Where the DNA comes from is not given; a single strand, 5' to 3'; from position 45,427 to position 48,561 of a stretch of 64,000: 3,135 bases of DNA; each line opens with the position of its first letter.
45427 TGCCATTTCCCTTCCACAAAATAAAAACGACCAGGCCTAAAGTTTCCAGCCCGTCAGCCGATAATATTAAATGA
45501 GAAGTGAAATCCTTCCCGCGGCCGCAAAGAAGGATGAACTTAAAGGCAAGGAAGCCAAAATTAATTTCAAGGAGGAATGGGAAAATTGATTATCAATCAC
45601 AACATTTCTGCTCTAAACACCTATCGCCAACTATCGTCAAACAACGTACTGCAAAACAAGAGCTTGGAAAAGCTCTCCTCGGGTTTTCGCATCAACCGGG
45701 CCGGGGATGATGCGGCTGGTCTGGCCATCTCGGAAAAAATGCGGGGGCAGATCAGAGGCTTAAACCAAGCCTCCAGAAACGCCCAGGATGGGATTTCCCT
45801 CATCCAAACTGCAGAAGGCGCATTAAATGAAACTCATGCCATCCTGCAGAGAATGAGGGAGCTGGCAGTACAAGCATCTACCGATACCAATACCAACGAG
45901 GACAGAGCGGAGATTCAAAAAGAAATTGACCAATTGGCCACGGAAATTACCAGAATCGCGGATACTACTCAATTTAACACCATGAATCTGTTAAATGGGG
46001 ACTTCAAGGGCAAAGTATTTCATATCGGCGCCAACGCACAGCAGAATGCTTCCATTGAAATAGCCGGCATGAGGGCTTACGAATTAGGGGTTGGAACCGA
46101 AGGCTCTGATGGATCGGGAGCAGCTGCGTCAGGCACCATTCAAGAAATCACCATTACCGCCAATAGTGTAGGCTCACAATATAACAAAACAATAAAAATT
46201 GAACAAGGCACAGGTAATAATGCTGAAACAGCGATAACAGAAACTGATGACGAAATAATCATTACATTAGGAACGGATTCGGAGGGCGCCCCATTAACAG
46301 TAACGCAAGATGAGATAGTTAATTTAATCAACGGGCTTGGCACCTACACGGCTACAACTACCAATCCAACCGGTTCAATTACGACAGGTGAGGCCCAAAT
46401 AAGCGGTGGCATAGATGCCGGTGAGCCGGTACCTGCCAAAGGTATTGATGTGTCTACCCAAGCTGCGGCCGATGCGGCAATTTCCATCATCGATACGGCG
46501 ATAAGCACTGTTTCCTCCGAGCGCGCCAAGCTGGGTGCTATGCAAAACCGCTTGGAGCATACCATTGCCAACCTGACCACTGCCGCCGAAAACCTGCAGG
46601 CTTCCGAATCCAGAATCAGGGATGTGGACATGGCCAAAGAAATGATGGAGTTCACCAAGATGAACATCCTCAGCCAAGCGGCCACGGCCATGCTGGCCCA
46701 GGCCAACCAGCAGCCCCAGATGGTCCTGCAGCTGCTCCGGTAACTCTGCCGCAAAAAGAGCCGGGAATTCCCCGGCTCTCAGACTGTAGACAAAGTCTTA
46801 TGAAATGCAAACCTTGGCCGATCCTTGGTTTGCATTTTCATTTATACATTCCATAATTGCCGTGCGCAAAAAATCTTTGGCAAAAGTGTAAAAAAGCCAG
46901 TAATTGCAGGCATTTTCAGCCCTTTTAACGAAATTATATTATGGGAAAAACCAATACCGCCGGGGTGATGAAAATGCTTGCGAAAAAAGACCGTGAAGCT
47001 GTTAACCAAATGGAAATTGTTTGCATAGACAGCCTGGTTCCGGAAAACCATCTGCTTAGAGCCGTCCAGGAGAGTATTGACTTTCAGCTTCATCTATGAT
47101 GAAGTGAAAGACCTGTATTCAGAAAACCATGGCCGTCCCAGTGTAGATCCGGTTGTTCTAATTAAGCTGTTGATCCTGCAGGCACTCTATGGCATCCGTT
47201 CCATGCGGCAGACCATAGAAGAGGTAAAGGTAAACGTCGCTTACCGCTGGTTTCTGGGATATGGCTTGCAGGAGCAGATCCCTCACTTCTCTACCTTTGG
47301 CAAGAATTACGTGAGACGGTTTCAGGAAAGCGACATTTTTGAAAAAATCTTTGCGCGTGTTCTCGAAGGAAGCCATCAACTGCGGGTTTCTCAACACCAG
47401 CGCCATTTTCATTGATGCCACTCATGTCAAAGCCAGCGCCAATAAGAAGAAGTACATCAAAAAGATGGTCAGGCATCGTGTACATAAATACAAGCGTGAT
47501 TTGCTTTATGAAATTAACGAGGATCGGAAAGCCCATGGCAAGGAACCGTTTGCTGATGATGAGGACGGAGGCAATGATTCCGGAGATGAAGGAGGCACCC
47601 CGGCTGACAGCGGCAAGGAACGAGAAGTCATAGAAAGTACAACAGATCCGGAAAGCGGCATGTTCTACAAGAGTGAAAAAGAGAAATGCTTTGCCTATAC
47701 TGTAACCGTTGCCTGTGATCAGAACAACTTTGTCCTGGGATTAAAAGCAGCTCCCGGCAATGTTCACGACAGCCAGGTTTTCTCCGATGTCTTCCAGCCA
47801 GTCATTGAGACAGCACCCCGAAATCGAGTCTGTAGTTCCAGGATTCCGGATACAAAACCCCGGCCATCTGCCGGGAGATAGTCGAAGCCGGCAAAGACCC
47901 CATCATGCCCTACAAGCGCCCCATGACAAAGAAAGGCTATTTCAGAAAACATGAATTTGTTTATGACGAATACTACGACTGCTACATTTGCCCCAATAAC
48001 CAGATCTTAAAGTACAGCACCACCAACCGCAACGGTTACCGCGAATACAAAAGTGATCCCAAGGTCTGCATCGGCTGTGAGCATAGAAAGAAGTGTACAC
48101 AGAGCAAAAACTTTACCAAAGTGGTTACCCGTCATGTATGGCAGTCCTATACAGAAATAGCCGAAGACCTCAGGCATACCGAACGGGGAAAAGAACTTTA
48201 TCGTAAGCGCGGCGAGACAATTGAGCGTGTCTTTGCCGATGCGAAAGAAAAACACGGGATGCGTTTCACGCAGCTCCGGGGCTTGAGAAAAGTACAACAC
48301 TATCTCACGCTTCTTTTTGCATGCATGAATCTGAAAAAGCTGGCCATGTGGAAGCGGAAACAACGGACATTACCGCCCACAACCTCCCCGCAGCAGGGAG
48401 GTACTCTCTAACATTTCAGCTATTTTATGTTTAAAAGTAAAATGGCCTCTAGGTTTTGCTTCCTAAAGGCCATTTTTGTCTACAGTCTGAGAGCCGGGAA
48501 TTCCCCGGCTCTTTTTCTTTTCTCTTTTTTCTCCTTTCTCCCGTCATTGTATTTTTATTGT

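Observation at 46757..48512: IS1182-family element inserted into an intrinsic terminator hairpin with a 23-bp palindromic target duplication; a second copy abuts a different terminator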

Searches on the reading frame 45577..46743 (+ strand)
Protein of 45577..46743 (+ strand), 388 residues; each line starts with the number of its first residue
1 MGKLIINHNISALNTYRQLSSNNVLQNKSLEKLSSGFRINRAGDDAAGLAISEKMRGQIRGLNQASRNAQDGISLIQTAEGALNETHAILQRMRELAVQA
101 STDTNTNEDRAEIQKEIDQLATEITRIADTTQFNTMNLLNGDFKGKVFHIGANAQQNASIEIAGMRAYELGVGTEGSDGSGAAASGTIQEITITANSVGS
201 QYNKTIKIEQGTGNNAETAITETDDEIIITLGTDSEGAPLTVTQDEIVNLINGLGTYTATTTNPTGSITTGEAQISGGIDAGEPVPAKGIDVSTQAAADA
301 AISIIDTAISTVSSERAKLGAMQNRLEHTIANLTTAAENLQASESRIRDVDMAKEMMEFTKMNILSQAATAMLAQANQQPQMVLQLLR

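Call 23: find_encoding_contigs(protein=window:45577-46743:+, flank=10000, max_places=6)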
Protein window:45577-46743:+ (388 aa): 1 contig read that carries it; 1 place shown.
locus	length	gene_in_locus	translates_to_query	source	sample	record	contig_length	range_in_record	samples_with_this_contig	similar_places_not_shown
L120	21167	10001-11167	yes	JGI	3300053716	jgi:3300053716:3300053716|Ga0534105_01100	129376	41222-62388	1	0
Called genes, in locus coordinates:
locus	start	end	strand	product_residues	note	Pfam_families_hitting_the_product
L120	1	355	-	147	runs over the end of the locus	PF02050:FliJ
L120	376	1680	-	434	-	PF02874:ATP-synt_ab_N (weak), PF00006:ATP-synt_ab, PF18269:T3SS_ATPase_C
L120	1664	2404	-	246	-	PF02108:FliH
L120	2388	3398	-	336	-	PF03448:MgtE_N (faint), PF14841:FliG_M (weak), PF14842:FliG_N, PF14841:FliG_M, PF14842:FliG_N, PF01706:FliG_C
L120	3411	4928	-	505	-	PF01514:YscJ_FliF, PF08345:YscJ_FliF_C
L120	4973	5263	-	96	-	PF02049:FliE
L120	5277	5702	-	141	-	PF00460:Flg_bb_rod (weak), PF06429:Flg_bbr_C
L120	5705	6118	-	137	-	PF00460:Flg_bb_rod (weak)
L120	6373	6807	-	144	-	PF02561:FliS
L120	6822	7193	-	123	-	PF03646:FlaG (weak)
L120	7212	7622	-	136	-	PF05400:FliT (weak)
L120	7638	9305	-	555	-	PF02465:FliD_N, PF07195:FliD_C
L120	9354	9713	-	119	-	PF03646:FlaG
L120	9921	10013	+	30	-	-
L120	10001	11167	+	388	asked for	PF00669:Flagellin_N, PF00700:Flagellin_C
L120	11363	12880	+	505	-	PF05598:DUF772, PF01609:DDE_Tnp_1, PF13751:DDE_Tnp_1_6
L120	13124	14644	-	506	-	PF00395:SLH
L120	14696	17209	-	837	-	PF00395:SLH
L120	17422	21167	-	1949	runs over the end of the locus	PF01833:TIG, PF16179:RHD_dimer (faint), PF20144:TIG_SUH (faint), PF01833:TIG, PF00041:fn3 (weak)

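Call 41: search_protein_families(library=ncbifam, proteins=[L120:11363-12880:+], max_evalue=0.001)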
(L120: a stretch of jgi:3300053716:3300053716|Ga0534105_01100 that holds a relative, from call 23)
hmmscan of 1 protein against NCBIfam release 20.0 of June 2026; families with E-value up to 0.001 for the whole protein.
L120:11363-12880:+ (505 aa): 8 families
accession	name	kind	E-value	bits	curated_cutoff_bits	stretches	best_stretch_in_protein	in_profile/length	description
NF033551.1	transpos_IS1182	equivalog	4.4e-134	448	270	1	21-468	7-488/488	IS1182 family transposase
NF033581.1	transpos_IS5_4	equivalog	2.9e-35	122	140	1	53-324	17-223/285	IS5 family transposase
NF033578.1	transpos_IS5_1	equivalog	1.7e-18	67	275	1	32-161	13-144/419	IS5 family transposase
NF033593.1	transpos_ISNCY_1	equivalog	4.6e-18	65.1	325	2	47-163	30-142/444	ISNCY family transposase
NF033580.1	transpos_IS5_3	equivalog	2.2e-12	47.1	110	1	252-333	129-216/258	IS5 family transposase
NF033579.1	transpos_IS5_2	equivalog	1.8e-09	37.5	140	1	252-327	141-218/289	IS5 family transposase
NF033559.2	transpos_IS1634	equivalog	8.8e-07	28.3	100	1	250-327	166-242/483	IS1634 family transposase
NF033520.1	transpos_IS982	equivalog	4.1e-05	23.3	130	0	242-329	104-188/243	IS982 family transposase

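Call 57: search_dna_similar(query=L120:11363-12880:+, collection=plasmids, mode=protein, max_rows=25)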
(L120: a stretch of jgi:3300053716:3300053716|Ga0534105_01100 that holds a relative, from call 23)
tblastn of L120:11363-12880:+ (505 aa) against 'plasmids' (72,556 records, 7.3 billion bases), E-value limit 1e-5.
Records with a match: 2083; places in all: 2551; records where one place covers at least 80% of the query: 511.
Best place of each record, by identity: <60% 2083.
By first word of the organism name: Enterococcus 284; Escherichia 267; Klebsiella 213; Bacillus 207; Sinorhizobium 120; Staphylococcus 113; Pseudomonas 64; Acinetobacter 56; Salmonella 51; Rhizobium 49; and 148 more.
By predicted mobility (MOB-suite, as given by PLSDB): conjugative 1114; non-mobilizable 614; mobilizable 355.
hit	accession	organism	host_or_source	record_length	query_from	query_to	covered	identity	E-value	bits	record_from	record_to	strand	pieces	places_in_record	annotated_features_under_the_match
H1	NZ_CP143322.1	Cetobacterium somerae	intestine of Yellow Catfish,pure culture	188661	11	469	85%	57.3%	3e-134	506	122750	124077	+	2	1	none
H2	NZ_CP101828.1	Thermocaproicibacter melissae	-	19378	10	469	91%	53.5%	1e-149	480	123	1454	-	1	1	IS1182 family transposase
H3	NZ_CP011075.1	Brevibacillus laterosporus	Oryza sativa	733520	11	503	93%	52.0%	1e-128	487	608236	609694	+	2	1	none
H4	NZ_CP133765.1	Peribacillus sp. R9-11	sediment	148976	11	471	91%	52.9%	8e-151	483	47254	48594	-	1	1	IS1182 family transposase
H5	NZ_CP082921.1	Sutcliffiella horikoshii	cell culture,water from a container for ...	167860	10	497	97%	49.7%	2e-150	483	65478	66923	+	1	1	IS1182 family transposase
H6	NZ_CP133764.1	Peribacillus sp. R9-11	sediment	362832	11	471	91%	52.5%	5e-149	478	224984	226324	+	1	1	IS1182 family transposase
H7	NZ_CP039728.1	Bacillus sp. S3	whole organism,Contaminated Mine Soils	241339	10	481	93%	51.2%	4e-147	473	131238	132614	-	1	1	IS1182 family transposase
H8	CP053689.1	Arthrobacter citreus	pure culture,soil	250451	11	468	91%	52.5%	3e-143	462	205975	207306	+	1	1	none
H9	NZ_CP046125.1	Enterococcus casseliflavus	Homo sapiens,blood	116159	5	489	96%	49.4%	3e-145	467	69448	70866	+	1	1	IS1182 family transposase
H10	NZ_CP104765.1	Enterococcus raffinosus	Homo sapiens,urine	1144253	11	468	91%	51.7%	1e-144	466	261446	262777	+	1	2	record has no annotation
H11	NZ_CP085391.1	Cytobacillus firmus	single cell,soil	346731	11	448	87%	53.7%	4e-147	473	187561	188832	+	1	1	none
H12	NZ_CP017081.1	Peribacillus muralis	cell culture,soil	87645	10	468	90%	51.5%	8e-116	466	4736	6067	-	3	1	none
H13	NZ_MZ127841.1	Listeria monocytogenes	-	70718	5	472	93%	49.6%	3e-139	450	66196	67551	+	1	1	IS1182 family transposase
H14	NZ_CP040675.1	Exiguobacterium mexicanum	ocean sediment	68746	8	471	92%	49.4%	3e-145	468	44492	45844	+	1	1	IS1182 family transposase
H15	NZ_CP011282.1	Enterococcus faecium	single cell culture,blood of a ...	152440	11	468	91%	50.0%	1e-141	457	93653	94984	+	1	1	none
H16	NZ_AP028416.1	Enterococcus faecium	Homo sapiens,assembly,Necrosectomy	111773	11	468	91%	50.0%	1e-141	457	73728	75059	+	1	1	IS1182-like element ISEfa7 family transposase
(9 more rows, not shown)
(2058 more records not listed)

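Call 58: get_annotated_region(hit=H16, flank=500)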
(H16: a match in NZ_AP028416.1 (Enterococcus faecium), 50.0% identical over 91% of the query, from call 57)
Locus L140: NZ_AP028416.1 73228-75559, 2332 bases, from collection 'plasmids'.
description: Enterococcus faecium strain 8419 plasmid pSU8419_1, complete sequence
organism: Enterococcus faecium (NCBI taxid 1352)
taxonomy: Bacteria; Bacillota; Bacilli; Lactobacillales; Enterococcaceae; Enterococcus; Enterococcus faecium
host: -; source: Homo sapiens,assembly,Necrosectomy; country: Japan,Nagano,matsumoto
typing (MOB-suite, as given by PLSDB): non-mobilizable; replicon rep_cluster_893
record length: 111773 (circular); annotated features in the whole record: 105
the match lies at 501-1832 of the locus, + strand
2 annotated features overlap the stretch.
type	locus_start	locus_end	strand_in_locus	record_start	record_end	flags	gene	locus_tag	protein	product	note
CDS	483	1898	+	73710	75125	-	-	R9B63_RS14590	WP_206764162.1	IS1182-like element ISEfa7 family transposase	GO:0006313 - DNA transposition [Evidence IEA]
CDS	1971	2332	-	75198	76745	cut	-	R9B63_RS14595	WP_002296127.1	IS66 family transposase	-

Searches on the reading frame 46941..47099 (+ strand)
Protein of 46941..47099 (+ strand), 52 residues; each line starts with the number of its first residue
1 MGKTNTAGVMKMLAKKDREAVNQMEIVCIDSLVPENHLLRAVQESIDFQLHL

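Call 6: search_protein_families(library=pfam, proteins=[window:46941-47099:+], max_evalue=0.01)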
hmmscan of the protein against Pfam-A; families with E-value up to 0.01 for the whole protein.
window:46941-47099:+ (52 aa): 0 families

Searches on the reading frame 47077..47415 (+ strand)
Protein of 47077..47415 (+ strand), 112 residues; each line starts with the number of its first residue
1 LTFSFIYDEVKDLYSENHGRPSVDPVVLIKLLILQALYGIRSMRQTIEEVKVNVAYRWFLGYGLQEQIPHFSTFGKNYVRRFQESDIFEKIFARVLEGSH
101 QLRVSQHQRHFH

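Call 6: search_protein_families(library=pfam, proteins=[window:47077-47415:+], max_evalue=0.01)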
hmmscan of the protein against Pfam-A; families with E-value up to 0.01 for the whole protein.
window:47077-47415:+ (112 aa): 1 family
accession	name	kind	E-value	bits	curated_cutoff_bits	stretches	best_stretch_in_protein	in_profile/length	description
PF05598.16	DUF772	-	2.1e-24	85.8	23.1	1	19-95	1-74/74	Transposase domain (DUF772)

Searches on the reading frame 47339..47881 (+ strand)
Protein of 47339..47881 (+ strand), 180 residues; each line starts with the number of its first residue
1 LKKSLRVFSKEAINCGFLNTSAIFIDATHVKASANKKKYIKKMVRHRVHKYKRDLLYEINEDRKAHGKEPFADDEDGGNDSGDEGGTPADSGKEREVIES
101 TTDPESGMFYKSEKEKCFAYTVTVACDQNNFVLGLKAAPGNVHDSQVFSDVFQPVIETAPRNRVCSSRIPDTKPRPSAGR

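Call 6: search_protein_families(library=pfam, proteins=[window:47339-47881:+], max_evalue=0.01)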
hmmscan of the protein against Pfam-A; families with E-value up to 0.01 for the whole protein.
window:47339-47881:+ (180 aa): 1 family
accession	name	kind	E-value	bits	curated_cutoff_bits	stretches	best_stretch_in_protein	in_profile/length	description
PF01609.27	DDE_Tnp_1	-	8.1e-06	26.2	23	1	109-156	26-73/200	Transposase DDE domain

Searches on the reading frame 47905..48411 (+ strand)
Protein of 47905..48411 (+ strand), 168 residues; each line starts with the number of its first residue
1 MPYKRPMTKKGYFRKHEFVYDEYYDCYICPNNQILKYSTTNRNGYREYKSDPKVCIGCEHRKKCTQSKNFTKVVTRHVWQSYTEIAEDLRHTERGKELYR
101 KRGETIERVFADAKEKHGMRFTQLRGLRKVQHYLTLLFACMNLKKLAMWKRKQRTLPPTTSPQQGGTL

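Call 6: search_protein_families(library=pfam, proteins=[window:47905-48411:+], max_evalue=0.01)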
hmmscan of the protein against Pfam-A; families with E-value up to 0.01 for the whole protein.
window:47905-48411:+ (168 aa): 2 families
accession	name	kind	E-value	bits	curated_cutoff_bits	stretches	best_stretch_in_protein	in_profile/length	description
PF13751.12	DDE_Tnp_1_6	-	1.8e-29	103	25.1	1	28-146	1-124/125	Transposase DDE domain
PF01609.27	DDE_Tnp_1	-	5.5e-06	26.7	23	1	57-143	126-200/200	Transposase DDE domain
